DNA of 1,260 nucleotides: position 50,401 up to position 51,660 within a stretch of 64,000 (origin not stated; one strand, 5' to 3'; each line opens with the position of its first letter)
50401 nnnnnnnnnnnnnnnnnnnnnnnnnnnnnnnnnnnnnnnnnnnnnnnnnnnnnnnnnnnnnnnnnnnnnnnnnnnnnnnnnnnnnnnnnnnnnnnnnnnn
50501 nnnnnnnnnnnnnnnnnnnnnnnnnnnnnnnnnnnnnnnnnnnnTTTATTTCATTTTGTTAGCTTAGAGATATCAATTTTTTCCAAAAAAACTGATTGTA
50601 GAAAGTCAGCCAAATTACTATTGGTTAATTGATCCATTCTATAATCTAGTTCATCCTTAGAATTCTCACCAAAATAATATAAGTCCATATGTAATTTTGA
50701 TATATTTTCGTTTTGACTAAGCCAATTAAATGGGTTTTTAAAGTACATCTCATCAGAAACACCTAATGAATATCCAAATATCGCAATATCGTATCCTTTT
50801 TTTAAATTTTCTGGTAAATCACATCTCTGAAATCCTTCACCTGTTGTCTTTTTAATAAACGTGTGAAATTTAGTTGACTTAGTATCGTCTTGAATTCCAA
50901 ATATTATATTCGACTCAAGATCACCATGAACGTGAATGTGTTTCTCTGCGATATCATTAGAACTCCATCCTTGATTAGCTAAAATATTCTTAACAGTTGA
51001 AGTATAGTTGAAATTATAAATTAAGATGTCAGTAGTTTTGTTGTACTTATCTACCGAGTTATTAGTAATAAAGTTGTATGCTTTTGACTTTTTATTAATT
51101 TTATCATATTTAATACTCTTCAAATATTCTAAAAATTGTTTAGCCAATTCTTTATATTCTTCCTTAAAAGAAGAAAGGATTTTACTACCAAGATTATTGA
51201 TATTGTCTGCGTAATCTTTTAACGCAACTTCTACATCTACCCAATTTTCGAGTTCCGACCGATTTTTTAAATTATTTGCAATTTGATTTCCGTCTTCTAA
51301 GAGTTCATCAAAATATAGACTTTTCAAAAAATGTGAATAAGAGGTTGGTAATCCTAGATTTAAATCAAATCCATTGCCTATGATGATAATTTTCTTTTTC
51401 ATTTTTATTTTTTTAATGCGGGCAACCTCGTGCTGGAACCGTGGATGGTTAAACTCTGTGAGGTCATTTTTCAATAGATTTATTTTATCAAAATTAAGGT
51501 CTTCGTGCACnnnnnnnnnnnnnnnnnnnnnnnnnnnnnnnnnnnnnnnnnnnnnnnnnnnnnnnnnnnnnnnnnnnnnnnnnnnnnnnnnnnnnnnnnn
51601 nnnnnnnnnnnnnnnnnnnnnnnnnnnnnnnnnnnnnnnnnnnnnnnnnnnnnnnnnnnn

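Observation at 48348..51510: Three-gene operon: AbiH-like protein, compact UvrD-like helicase and an unknown protein; a candidate novel phage-defence module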

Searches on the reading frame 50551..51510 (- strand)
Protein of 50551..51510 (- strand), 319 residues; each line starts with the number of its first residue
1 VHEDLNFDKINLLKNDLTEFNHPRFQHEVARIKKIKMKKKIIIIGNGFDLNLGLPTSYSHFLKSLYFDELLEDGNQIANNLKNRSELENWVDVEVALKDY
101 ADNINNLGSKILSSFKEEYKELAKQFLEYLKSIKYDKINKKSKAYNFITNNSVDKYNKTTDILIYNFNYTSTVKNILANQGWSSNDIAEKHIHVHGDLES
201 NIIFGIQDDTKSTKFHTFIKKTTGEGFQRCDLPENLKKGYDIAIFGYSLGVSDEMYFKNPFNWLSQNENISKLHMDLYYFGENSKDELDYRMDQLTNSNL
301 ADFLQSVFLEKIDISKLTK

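Call 3: search_protein_families(library=pfam, proteins=[window:50551-51510:-], max_evalue=0.01)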
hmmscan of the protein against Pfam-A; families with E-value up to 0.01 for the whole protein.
window:50551-51510:- (319 aa): 1 family
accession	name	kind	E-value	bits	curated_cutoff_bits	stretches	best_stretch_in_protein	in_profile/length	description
PF14253.11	AbiH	-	1.1e-24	88.3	30.9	1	41-266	1-251/260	Bacteriophage abortive infection AbiH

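Call 4: search_protein_families(library=padloc, proteins=[window:50551-51510:-], max_evalue=0.01)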
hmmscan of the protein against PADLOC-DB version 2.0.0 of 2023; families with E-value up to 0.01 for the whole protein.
window:50551-51510:- (319 aa): 0 families

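Call 12: find_homologous_proteins(query=window:50551-51402:-, max_evalue=0.001)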
Query window:50551-51402:- (283 aa): 104 proteins with E <= 0.001 among 1679 candidates.
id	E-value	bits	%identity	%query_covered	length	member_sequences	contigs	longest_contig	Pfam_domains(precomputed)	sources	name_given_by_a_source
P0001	2.8e-181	620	100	100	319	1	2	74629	PF14253.12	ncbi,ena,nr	ncbi:MAG: hypothetical protein KAR54_00820 [Candidatus Pacebacteria bacterium]|nr:hypothetical prote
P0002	6.0e-138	477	80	99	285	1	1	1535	PF14253.12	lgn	-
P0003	3.8e-101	357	60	96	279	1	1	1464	PF14253.12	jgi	-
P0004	3.5e-97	344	58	99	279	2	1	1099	PF14253.12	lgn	-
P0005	2.7e-85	305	50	99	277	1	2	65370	PF14253.12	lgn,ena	-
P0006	3.9e-79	285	52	97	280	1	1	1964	PF14253.12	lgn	-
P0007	1.7e-51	194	40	98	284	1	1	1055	PF14253.12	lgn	-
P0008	8.3e-45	172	38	99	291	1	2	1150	PF14253.12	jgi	jgi:hypothetical protein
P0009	1.3e-43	168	40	98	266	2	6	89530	PF14253.12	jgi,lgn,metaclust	metaclust:\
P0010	2.5e-42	164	38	95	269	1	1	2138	PF14253.12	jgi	-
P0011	4.1e-42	163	39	92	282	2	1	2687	PF14253.12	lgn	-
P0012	5.5e-42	163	38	98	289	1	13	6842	PF14253.12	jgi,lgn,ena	-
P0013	1.1e-41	162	35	98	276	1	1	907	PF14253.12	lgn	-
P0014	1.2e-41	162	38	93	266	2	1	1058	PF14253.12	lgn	-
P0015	1.4e-41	161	37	98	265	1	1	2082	PF14253.12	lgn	-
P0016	3.8e-41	160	37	98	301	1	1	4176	PF14253.12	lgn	-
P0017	4.4e-41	160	37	99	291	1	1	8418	PF14253.12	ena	-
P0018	4.4e-41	160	37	99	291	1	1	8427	PF14253.12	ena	-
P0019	4.5e-41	160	37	99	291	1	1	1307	PF14253.12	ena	-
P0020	8.0e-41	159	39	95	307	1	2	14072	PF14253.12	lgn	-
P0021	8.1e-41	159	39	98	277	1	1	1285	PF14253.12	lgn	-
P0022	1.3e-40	158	38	94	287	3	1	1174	PF14253.12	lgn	-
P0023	3.7e-40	157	36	98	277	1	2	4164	PF14253.12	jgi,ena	jgi:hypothetical protein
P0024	1.2e-39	155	37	93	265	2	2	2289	PF14253.12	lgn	-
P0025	1.6e-39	155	36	99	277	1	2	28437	PF14253.12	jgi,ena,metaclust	metaclust:\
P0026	2.3e-38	151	37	90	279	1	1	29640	PF14253.12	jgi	jgi:hypothetical protein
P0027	4.7e-38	150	38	98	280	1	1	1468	PF14253.12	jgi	-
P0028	2.0e-37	148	38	98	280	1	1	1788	PF14253.12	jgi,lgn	-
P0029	2.2e-37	148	37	93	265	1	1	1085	PF14253.12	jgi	-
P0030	2.7e-37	147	37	91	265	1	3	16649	PF14253.12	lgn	-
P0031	4.9e-37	146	36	92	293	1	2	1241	PF14253.12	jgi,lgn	jgi:hypothetical protein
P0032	5.2e-37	146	37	90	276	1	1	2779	PF14253.12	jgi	-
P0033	5.7e-37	146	34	99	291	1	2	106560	PF14253.12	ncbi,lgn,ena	-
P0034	7.4e-37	146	34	99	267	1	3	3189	PF14253.12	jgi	-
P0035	2.3e-36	144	36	97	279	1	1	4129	PF14253.12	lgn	-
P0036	2.6e-36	144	36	95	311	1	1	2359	PF14253.12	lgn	-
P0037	8.5e-36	142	39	94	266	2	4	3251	PF14253.12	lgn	-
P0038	8.5e-36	142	33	99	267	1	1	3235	PF14253.12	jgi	jgi:Bacteriophage abortive infection AbiH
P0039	1.0e-35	142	35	95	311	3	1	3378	PF14253.12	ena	-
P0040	1.0e-35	142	36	95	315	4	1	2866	PF14253.12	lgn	-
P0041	1.6e-35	142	35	94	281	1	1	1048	PF14253.12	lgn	-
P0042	7.7e-35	139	36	98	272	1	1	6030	PF14253.12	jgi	jgi:hypothetical protein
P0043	3.8e-34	137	41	77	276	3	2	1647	PF14253.12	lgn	-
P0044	6.9e-34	136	37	93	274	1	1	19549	PF14253.12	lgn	-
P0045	9.0e-34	136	37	98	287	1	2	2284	PF14253.12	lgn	-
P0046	1.0e-33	136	36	94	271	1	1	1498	PF14253.12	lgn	-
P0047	2.0e-33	135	35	95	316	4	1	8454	PF14253.12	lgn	-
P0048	1.2e-32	132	36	98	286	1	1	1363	PF14253.12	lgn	-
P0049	5.7e-31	127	35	98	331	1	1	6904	PF14253.12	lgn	-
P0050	2.5e-30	124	35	98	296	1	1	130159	PF14253.12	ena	-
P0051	1.2e-29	122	36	80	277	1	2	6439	PF14253.12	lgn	-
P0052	3.8e-29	121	33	98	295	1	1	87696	PF14253.12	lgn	-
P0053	2.9e-28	118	33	98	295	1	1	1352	PF14253.12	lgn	-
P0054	3.2e-28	118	36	94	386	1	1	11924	PF14253.12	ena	-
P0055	4.1e-28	117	33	98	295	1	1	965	PF14253.12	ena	-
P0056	4.5e-28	117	35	90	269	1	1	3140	PF14253.12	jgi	jgi:hypothetical protein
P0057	5.8e-27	113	36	98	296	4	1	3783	PF14253.12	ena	-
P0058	1.1e-26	113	35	98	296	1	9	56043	PF14253.12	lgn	-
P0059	2.1e-26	112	35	94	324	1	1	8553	PF14253.12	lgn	-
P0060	2.3e-26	111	37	79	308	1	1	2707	PF14253.12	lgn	-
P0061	5.5e-25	107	33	99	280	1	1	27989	PF14253.12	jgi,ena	-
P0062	3.1e-23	101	31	93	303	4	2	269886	PF14253.12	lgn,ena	-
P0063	8.4e-22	97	31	92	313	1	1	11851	PF14253.12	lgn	-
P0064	6.0e-21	94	34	79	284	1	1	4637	PF14253.12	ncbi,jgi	jgi:hypothetical protein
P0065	6.0e-20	90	32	87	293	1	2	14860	PF14253.12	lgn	-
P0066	1.1e-19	90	31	87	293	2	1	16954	PF14253.12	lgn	-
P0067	1.2e-18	86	33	93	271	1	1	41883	PF14253.12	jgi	jgi:hypothetical protein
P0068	1.9e-13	69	28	81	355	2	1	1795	PF14253.12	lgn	-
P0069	4.2e-10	58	27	80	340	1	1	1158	PF14253.12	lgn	-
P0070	5.0e-10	58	27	77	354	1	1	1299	PF14253.12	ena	-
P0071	6.1e-10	58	25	98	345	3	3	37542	PF14253.12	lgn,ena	-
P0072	6.5e-10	58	29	80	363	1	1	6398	PF14253.12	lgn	-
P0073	8.2e-10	57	28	76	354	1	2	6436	PF14253.12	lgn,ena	-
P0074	5.3e-9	55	29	76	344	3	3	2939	PF14253.12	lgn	-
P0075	5.5e-9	54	30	76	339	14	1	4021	PF14253.12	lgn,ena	-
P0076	7.5e-9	54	30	80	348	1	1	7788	PF14253.12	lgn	-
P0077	1.6e-8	53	27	78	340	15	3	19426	PF14253.12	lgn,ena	-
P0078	2.2e-8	53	29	81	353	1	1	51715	PF14253.12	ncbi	-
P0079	2.5e-8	52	26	97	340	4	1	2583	PF14253.12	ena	-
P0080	3.2e-8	52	28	76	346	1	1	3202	PF14253.12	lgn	-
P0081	3.8e-8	52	27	76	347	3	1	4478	PF14253.12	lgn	-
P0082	4.6e-8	51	28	76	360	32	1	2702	PF14253.12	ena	-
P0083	5.5e-8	51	28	76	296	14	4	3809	PF14253.12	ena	-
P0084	5.6e-8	51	26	81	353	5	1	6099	PF14253.12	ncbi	-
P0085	8.6e-8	51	28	76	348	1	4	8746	PF14253.12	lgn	-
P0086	2.7e-7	49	26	96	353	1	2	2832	PF14253.12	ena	-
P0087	3.5e-7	49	25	92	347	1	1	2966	PF14253.12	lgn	-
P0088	4.4e-7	48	28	80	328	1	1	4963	PF14253.12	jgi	-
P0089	4.7e-7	48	26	76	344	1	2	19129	PF14253.12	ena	-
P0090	7.6e-7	47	28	76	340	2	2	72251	PF14253.12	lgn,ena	-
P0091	2.9e-6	46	26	83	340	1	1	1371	PF14253.12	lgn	-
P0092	1.0e-5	44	26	80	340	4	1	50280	PF14253.12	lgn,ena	-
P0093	1.9e-5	43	27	76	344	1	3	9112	PF14253.12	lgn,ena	-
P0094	2.2e-5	43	29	75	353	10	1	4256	PF14253.12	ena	-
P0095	2.5e-5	43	25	89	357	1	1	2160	PF14253.12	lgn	-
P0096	3.5e-5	42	34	26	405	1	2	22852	PF14253.12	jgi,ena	-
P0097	6.6e-5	41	25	76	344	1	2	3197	PF14253.12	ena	-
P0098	7.7e-5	41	26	86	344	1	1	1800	PF14253.12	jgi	jgi:hypothetical protein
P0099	8.7e-5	41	30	67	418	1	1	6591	PF14253.12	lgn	-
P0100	1.6e-4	40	26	83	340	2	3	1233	PF14253.12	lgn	-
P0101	2.4e-4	39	25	79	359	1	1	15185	PF14253.12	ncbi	-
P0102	4.8e-4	38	29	77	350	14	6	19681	PF14253.12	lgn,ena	-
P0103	6.3e-4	38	30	58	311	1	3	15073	PF14253.12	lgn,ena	-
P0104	7.0e-4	38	25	81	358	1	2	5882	PF14253.12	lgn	-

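Call 18: find_encoding_contigs(protein=P0005, flank=6000, max_places=3)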
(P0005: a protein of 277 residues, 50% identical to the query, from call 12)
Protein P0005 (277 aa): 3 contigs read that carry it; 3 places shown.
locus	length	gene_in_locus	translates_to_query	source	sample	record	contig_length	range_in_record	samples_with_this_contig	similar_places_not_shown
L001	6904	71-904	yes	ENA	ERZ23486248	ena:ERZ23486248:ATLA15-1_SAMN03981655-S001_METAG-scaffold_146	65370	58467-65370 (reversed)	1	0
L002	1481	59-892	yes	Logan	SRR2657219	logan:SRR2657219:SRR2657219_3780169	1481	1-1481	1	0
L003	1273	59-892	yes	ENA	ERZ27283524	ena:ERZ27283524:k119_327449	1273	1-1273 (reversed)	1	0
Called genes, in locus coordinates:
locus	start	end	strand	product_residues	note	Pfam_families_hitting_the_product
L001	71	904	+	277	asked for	PF14253:AbiH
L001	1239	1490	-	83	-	-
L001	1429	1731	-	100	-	PF01402:RHH_1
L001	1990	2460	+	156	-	-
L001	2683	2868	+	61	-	PF00253:Ribosomal_S14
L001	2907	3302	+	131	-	PF00410:Ribosomal_S8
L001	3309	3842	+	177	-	PF00347:Ribosomal_L6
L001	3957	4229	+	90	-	PF00861:Ribosomal_L18p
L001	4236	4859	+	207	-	PF00333:Ribosomal_S5, PF03719:Ribosomal_S5_C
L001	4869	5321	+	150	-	PF00828:Ribosomal_L27A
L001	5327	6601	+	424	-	PF00344:SecY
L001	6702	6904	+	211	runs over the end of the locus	PF00406:ADK, PF13207:AAA_17 (weak)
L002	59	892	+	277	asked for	PF14253:AbiH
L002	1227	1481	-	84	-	?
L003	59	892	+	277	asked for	PF14253:AbiH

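Call 43: find_encoding_contigs(protein=P0002, flank=6000, max_places=3)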
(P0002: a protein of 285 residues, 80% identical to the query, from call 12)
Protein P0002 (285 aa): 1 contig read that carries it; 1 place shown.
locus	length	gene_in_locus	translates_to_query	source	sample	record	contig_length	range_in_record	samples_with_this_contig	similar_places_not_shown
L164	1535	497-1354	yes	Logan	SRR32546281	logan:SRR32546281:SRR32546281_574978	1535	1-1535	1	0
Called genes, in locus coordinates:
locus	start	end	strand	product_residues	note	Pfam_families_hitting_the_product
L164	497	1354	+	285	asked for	PF14253:AbiH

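Call 51: predict_structure(alignment_id=A4)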
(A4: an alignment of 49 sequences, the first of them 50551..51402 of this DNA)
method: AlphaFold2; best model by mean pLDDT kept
length: 283 residues; sequences in the alignment: 49
mean_pLDDT: 92.9   pTM: 0.90
mean pLDDT of the five models: 92.9, 92.5, 92.3, 91.6, 91.1
residues with pLDDT >= 90: 238; 70-90: 38; 50-70: 6; < 50: 1
segments of 3 or more residues with pLDDT < 50: none
pLDDT, mean of each block of 10 residues (from residue 1): 91 95 96 98 95 84 95 93 97 95 96 94 94 96 96 95 91 93 93 93 93 81 94 86 93 94 96 94 57
secondary structure, 60 per line:
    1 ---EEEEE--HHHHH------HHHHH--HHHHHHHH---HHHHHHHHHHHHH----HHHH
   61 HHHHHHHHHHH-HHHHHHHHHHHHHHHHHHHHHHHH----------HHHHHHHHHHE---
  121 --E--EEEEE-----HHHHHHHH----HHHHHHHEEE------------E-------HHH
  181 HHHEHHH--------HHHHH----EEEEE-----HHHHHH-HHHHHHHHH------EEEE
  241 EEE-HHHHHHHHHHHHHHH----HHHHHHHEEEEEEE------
elements in order: E4-8 H11-15 H22-26 H29-36 H40-52 H57-71 H73-96 H107-116 E126-130 H136-143 H148-154 E155-157 H178-183 H196-200 E205-209 H215-220 H222-230 E237-243 H245-259 H264-270 E271-277

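Call 61: search_protein_families(library=ncbifam, proteins=[window:50551-51402:-], max_evalue=0.01)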
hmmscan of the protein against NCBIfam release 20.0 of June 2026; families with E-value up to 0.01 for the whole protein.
window:50551-51402:- (283 aa): 0 families

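Call 62: search_protein_families(library=phrogs, proteins=[window:50551-51402:-], max_evalue=0.01)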
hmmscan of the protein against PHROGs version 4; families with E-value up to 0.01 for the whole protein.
window:50551-51402:- (283 aa): 2 families
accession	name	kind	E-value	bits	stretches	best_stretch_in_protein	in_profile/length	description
phrog_26443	-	unknown function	3.5e-28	99.8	2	86-266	155-331/373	-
phrog_19951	-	unknown function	9.1e-06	26.1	1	5-171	3-172/288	-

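Call 67: search_solved_structures(query=A4, max_evalue=10)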
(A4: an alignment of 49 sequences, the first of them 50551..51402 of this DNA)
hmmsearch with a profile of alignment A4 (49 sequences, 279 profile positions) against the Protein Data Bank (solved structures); distinct sequences matched with E-value up to 10: 5.
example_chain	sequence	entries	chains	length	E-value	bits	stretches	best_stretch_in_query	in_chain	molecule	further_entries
7c4d_A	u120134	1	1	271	0.13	14.8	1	52-99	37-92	Putative esterase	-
5b46_A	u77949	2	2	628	0.14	14.7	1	56-139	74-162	2-oxoacid--ferredoxin oxidoreductase alpha subunit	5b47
3h3p_S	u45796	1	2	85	0.3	13.6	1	33-86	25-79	4E10_S0_1TJLC_004_N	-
5zmr_A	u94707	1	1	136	0.33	13.5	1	31-112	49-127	26S proteasome regulatory subunit RPN5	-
9hac_B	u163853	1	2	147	2.5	10.6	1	71-111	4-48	BBF-14_binder4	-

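Call 69: find_related_loci(query=A4, collection=viral_contigs, flank=5000)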
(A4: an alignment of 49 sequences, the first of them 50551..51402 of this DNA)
Query A4 (283 aa) in viral_contigs; peptide patterns used: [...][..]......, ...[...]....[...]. (x = any residue, [..] = any of these).
354 stretches matched a pattern; 172 encode a relative of the query (tblastn E <= 1e-3); the best 80 are kept; 80 distinct loci.
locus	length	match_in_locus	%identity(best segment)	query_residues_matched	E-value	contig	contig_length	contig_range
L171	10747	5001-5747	37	1-267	4e-45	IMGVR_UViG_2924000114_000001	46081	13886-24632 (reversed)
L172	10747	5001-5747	38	1-267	9e-45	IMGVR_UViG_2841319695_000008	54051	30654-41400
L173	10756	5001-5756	38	1-270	2e-44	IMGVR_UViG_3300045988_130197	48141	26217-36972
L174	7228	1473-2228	38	1-270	2e-44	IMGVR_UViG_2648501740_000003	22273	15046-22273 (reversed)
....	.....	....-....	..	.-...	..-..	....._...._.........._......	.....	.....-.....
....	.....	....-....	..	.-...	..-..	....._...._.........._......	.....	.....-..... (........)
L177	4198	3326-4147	32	3-280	4e-34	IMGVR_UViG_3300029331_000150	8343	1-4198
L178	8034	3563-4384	32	3-280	4e-34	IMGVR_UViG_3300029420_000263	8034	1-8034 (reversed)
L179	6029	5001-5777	32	3-265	8e-34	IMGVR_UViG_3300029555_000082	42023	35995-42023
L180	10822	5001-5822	32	3-280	6e-34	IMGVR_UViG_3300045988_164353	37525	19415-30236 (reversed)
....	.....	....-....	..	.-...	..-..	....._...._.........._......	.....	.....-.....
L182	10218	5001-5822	32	3-280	6e-34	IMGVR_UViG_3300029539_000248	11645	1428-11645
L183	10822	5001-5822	32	3-280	6e-34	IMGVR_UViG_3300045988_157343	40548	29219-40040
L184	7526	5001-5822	32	3-280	7e-34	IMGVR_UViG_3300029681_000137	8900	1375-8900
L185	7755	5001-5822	32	3-280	7e-34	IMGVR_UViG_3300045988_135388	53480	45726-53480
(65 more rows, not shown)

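Call 80: search_dna_similar(query=P0084, collection=plasmids, mode=protein, max_rows=25, rows=spread)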
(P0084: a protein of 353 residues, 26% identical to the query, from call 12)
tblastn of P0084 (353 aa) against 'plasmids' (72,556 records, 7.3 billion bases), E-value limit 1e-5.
Records with a match: 1; places in all: 1; records where one place covers at least 80% of the query: 0.
Best place of each record, by identity: <60% 1.
By first word of the organism name: Mammaliicoccus 1.
By predicted mobility (MOB-suite, as given by PLSDB): mobilizable 1.
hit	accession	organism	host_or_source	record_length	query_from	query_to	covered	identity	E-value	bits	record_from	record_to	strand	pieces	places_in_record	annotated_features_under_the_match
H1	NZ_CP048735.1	Mammaliicoccus sciuri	pork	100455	1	269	76%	28.7%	2e-25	114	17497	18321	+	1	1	AbiH family protein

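Call 109: find_encoding_contigs(protein=P0006, flank=3000, max_places=2)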
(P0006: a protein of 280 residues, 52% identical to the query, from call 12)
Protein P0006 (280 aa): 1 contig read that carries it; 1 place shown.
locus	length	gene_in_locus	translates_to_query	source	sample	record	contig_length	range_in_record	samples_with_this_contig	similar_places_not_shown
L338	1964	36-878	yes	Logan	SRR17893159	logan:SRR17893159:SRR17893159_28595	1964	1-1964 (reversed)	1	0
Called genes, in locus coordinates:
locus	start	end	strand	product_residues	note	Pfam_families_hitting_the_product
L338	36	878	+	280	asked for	PF14253:AbiH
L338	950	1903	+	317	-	PF00389:2-Hacid_dh, PF02826:2-Hacid_dh_C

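Call 110: find_encoding_contigs(protein=P0003, flank=3000, max_places=2)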
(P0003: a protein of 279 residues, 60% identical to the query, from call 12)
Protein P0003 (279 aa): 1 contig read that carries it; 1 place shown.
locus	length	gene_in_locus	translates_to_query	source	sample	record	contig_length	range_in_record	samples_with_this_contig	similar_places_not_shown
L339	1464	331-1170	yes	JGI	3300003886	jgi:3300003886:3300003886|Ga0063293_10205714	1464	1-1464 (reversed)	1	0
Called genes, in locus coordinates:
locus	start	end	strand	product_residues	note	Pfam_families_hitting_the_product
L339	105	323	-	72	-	-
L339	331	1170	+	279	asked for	PF14253:AbiH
